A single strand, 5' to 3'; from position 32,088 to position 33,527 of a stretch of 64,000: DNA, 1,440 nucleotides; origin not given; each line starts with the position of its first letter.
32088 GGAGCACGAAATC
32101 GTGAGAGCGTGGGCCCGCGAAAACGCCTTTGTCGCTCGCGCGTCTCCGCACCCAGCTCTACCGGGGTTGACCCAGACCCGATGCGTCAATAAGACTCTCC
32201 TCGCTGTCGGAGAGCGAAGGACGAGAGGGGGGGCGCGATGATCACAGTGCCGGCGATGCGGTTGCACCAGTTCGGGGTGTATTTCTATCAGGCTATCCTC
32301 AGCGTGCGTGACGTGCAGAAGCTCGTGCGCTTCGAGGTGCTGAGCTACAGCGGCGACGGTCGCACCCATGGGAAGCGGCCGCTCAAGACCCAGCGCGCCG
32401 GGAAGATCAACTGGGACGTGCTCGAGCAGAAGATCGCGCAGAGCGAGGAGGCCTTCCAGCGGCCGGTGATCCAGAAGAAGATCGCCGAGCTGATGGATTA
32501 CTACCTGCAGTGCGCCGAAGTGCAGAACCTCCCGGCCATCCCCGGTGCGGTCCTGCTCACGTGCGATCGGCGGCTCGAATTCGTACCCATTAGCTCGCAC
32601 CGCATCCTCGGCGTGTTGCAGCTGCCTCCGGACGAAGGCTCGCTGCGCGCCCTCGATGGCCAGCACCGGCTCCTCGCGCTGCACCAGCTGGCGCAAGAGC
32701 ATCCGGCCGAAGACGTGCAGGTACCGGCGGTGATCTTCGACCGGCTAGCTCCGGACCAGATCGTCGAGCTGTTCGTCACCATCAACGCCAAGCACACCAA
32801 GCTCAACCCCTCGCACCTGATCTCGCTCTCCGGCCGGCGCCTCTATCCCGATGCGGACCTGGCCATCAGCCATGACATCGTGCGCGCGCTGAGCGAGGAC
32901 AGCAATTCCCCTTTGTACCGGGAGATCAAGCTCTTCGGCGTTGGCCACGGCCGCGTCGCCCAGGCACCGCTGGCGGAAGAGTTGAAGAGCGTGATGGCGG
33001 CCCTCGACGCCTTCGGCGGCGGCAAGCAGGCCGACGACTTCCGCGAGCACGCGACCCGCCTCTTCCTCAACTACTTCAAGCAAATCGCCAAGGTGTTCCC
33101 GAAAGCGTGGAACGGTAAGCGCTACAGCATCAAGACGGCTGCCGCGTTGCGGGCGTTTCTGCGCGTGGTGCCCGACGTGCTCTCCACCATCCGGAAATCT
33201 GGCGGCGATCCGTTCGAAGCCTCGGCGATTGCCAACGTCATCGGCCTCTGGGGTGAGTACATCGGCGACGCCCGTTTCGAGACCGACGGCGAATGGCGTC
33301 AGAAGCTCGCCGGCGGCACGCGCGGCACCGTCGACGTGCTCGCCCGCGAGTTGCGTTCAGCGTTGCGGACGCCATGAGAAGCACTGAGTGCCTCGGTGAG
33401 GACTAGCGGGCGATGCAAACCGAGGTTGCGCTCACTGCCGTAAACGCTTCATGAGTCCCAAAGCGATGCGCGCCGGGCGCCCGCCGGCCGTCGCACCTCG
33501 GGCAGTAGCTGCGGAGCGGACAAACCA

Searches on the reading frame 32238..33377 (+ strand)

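Call 85: search_protein_families(library=pfam, proteins=[window:32238-33377:+], max_evalue=0.00001)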
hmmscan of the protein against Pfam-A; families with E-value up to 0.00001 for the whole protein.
window:32238-33377:+ (379 aa): 1 family
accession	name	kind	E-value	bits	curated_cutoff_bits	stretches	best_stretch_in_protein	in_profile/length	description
PF14072.11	DndB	-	6.4e-16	58.8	29.1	1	5-293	2-246/338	DNA-sulfur modification-associated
